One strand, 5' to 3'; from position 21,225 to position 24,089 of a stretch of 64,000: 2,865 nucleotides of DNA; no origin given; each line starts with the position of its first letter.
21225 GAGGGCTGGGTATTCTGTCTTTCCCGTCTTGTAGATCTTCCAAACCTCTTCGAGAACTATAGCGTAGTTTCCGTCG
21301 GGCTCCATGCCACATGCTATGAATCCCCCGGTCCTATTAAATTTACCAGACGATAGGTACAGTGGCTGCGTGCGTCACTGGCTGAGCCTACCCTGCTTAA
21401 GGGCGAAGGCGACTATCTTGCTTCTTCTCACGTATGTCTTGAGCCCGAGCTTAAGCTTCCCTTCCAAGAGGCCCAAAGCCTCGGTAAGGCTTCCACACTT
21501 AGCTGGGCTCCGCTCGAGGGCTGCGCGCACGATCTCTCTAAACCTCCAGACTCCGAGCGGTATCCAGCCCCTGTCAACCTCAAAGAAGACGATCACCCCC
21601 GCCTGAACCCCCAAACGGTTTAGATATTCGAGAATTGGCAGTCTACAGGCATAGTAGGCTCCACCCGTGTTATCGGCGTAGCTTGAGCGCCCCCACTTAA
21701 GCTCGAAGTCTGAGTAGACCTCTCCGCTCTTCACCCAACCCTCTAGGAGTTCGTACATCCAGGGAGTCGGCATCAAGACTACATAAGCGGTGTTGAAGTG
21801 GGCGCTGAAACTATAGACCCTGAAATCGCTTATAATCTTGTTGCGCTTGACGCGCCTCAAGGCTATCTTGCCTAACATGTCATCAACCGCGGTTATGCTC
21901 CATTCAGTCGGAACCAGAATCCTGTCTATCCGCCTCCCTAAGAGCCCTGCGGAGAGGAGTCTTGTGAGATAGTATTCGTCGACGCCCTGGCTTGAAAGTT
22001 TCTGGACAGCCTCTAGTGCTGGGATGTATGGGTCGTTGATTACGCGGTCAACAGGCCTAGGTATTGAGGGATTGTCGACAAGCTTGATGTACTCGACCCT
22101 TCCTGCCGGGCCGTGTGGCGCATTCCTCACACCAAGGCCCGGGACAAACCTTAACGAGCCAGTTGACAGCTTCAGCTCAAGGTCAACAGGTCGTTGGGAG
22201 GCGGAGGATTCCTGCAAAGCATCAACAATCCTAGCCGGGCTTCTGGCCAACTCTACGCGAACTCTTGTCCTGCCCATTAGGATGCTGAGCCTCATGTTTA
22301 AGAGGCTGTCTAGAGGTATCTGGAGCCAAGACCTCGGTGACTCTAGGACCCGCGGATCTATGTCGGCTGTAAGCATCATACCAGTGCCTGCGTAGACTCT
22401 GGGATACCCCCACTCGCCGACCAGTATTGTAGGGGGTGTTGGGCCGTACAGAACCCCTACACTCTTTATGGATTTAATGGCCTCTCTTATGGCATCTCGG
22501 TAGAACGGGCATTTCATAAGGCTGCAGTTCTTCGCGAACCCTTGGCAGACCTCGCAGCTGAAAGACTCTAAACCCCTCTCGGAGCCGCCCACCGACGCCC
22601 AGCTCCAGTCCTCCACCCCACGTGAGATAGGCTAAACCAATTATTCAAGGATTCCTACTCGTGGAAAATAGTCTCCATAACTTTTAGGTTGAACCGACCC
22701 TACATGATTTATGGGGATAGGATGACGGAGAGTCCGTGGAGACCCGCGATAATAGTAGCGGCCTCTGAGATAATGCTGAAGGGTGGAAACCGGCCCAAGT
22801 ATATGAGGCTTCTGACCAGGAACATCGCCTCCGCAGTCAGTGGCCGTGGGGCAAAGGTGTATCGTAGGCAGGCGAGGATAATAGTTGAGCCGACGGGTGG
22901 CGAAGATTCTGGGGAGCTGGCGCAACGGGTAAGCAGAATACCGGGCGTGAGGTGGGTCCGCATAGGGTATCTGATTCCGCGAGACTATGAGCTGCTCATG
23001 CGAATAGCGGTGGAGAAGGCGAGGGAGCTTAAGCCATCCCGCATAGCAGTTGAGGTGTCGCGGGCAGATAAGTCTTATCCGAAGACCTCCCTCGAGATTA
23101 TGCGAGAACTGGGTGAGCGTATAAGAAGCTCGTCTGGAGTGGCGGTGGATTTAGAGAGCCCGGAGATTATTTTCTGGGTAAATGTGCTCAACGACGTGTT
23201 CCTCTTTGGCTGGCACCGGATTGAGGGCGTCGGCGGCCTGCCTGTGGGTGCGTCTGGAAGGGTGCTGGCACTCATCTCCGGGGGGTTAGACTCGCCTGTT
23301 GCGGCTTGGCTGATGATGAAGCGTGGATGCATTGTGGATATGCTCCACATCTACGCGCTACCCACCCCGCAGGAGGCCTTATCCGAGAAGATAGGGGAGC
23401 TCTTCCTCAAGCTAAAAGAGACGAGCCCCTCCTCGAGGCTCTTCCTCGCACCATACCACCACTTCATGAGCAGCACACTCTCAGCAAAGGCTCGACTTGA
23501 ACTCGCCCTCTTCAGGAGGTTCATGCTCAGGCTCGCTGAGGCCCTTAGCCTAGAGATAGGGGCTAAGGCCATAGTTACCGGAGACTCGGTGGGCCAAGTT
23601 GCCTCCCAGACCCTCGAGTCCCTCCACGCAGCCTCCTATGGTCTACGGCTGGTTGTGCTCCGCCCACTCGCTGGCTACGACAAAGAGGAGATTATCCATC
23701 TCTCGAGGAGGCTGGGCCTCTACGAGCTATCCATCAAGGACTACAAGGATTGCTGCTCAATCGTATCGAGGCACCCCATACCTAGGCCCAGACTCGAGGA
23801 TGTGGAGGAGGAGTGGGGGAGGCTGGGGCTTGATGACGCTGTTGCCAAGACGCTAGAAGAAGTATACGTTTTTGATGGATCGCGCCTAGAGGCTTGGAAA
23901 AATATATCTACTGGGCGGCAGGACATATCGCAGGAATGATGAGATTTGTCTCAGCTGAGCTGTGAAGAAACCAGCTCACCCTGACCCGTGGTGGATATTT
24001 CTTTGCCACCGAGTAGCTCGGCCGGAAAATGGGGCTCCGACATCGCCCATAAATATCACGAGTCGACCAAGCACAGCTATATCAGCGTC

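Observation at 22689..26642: ThiI, a two-domain SagB/nitroreductase-type dehydrogenase, and a TtuA/NcsA-type tRNA 2-thiolase in one tight co-directional cluster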

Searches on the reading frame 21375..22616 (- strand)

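Call 3: search_protein_families(library=pfam, proteins=[window:21375-22616:-], max_evalue=0.01)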
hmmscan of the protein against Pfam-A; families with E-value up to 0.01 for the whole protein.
window:21375-22616:- (413 aa): 2 families
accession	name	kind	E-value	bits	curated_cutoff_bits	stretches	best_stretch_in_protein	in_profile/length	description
PF04894.17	Nre_N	-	5.7e-73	246.5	25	1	31-297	2-266/270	Archaeal Nre, N-terminal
PF04895.17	Nre_C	-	2.5e-28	98.6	27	1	306-412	2-108/110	Archaeal Nre, C-terminal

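Call 4: search_protein_families(library=ncbifam, proteins=[window:21375-22616:-], max_evalue=0.01)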
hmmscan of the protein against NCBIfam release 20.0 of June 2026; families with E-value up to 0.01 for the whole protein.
window:21375-22616:- (413 aa): 1 family
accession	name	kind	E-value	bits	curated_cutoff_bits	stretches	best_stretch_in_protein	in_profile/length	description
NF041387.1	DNArepr_NreA_Halo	equivalog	3.8e-61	207.4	700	1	41-403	34-408/417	DNA repair protein NreA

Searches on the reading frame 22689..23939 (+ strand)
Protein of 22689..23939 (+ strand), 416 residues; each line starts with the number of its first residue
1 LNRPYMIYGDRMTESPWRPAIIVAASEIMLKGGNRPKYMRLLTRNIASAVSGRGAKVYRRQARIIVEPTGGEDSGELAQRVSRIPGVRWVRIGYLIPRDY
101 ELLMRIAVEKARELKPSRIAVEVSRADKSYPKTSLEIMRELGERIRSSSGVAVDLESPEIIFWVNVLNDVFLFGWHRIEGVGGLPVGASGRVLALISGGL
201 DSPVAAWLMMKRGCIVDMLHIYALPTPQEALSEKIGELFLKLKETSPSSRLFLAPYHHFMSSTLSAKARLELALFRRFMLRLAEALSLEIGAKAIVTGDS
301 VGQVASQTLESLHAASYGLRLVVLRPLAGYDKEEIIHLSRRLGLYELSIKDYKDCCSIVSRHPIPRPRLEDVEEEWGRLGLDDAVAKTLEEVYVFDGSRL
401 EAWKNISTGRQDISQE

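Call 3: search_protein_families(library=pfam, proteins=[window:22689-23939:+], max_evalue=0.01)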
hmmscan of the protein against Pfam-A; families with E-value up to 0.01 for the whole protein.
window:22689-23939:+ (416 aa): 5 families
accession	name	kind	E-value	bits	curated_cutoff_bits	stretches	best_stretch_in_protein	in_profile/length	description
PF02568.20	ThiI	-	3.8e-53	180.5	20.5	1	187-376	1-192/197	Thiamine biosynthesis protein (ThiI)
PF22025.1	ThiI_fer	-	2.1e-12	47.7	25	1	21-88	2-69/72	ThiI ferredoxin-like domain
PF02926.22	THUMP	-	2.8e-07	31.3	20.6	1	115-171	21-79/84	THUMP domain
PF06508.19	QueC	-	7e-06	26.1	22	0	192-221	2-31/210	Queuosine biosynthesis protein QueC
PF03054.22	tRNA_Me_trans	-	0.0063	16.6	20.6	0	191-221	2-32/202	tRNA methyl transferase HUP domain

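Call 4: search_protein_families(library=ncbifam, proteins=[window:22689-23939:+], max_evalue=0.01)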
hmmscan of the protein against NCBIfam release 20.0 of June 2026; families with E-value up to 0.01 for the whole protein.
window:22689-23939:+ (416 aa): 4 families
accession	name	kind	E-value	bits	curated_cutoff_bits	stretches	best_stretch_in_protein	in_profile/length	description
TIGR00342.1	TIGR00342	equivalog_domain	2e-84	283.8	264.5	1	21-383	1-369/373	tRNA uracil 4-sulfurtransferase ThiI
NF006222.0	PRK08349.1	subfamily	1.4e-41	142.6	251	1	191-394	2-194/198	hypothetical protein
NF001138.1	PRK00143.1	equivalog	0.00027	20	284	0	191-223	1-33/345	tRNA 2-thiouridine(34) synthase MnmA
TIGR00364.1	TIGR00364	equivalog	0.00077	19.1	150.3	0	320-356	149-185/201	7-cyano-7-deazaguanine synthase QueC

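Call 19: find_related_loci(query=A2, collection=metagenome_contigs, flank=6000)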
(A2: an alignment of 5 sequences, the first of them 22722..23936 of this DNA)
Query A2 (405 aa) in metagenome_contigs; peptide patterns used: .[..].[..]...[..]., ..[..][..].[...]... (x = any residue, [..] = any of these).
600 stretches matched a pattern (row limit reached: there are more); 580 encode a relative of the query (tblastn E <= 1e-3); the best 80 are kept; 80 distinct loci.
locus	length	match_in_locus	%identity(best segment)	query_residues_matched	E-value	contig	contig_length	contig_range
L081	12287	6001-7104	48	15-381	6e-105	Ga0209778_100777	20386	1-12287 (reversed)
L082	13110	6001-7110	44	11-378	2e-91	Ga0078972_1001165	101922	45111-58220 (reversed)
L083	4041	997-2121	41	9-385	3e-91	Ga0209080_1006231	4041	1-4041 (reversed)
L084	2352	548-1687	40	10-385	3e-91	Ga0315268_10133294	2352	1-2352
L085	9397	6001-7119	41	9-385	3e-87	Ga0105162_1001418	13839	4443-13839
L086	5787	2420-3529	40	12-385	4e-87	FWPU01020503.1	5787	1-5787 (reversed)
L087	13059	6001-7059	41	12-374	5e-85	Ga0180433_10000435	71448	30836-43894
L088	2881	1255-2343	38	10-384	4e-85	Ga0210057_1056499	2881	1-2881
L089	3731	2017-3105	41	10-376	3e-83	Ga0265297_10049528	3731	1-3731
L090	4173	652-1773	35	11-385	3e-81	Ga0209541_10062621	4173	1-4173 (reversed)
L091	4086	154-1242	40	10-381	2e-80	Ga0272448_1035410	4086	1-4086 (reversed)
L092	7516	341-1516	39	3-385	4e-79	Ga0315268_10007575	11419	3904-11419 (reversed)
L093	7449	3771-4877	39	9-381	1e-78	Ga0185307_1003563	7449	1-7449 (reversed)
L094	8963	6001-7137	39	11-384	3e-78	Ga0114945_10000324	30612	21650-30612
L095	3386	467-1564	36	11-383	9e-79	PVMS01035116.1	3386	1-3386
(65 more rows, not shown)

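Call 49: search_solved_structures(query=window:22722-23939:+, max_evalue=0.00001, show_alignments=1)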
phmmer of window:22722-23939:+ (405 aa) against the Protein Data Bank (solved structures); distinct sequences matched with E-value up to 0.00001: 3.
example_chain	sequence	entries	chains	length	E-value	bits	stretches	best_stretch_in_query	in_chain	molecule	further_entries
4kr6_A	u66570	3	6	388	2.8e-54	187.9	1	10-357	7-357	Probable tRNA sulfurtransferase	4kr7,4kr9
2c5s_A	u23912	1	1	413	2e-53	185.1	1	10-361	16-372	PROBABLE THIAMINE BIOSYNTHESIS PROTEIN THII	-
1vbk_A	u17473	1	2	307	7.6e-16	61.4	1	10-244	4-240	hypothetical protein PH1313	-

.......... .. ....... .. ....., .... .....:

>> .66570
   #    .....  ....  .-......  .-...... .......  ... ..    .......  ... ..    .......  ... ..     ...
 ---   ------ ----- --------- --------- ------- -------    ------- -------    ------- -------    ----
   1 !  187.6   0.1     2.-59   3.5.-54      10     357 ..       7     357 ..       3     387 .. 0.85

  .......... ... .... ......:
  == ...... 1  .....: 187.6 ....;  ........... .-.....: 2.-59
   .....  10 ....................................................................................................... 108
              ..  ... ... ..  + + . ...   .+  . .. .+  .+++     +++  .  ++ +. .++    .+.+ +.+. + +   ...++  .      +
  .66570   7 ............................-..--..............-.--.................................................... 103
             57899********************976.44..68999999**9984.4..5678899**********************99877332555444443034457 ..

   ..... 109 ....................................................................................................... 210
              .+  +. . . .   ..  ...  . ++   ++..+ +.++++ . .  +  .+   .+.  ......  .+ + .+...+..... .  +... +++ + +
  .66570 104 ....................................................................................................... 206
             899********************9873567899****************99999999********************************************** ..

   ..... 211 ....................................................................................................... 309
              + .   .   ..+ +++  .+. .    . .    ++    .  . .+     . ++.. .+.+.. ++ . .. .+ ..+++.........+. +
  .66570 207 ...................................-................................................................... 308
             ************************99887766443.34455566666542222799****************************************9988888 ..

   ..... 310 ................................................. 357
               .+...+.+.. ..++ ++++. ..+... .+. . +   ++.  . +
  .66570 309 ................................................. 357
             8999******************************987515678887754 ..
